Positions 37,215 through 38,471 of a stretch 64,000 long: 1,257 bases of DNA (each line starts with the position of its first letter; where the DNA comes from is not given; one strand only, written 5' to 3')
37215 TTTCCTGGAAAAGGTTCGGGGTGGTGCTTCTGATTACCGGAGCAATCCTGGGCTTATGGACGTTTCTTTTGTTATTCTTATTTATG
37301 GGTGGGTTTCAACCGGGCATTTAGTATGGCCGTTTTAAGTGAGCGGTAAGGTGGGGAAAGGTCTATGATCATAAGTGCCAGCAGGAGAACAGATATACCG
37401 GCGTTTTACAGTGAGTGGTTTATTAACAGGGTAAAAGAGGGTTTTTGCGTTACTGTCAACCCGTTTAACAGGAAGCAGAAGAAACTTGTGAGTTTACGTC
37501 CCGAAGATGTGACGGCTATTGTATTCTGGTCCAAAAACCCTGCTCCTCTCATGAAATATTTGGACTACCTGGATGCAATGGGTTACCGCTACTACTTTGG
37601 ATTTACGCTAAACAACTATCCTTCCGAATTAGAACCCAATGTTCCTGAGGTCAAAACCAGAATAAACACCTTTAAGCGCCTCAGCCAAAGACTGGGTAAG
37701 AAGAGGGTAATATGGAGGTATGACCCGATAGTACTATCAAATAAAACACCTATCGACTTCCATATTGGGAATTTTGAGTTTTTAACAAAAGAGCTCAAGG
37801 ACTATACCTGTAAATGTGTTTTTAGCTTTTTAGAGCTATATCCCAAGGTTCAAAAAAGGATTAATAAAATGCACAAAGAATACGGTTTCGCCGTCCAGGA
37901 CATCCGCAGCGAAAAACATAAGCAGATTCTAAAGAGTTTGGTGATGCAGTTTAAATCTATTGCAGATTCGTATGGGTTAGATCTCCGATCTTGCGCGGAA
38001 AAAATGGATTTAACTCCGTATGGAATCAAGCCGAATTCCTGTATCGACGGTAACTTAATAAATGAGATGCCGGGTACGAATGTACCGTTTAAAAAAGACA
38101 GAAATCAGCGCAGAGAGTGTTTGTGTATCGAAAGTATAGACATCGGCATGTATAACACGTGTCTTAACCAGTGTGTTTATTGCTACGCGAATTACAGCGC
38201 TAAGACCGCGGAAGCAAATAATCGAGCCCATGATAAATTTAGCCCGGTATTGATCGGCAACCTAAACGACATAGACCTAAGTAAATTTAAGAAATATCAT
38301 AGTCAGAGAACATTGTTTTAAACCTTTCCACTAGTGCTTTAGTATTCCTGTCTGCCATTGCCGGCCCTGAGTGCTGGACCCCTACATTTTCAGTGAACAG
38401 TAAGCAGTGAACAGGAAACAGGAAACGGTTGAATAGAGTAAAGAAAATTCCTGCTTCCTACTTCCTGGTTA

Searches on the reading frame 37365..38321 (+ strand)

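Call 84: search_protein_families(library=pfam, proteins=[window:37365-38321:+], max_evalue=0.001)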
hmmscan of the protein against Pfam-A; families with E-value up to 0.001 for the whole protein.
window:37365-38321:+ (318 aa): 1 family
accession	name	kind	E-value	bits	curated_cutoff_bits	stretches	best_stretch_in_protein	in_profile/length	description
PF08902.16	DUF1848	-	9.1e-106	353.9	30.5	1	2-275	1-262/262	Domain of unknown function (DUF1848)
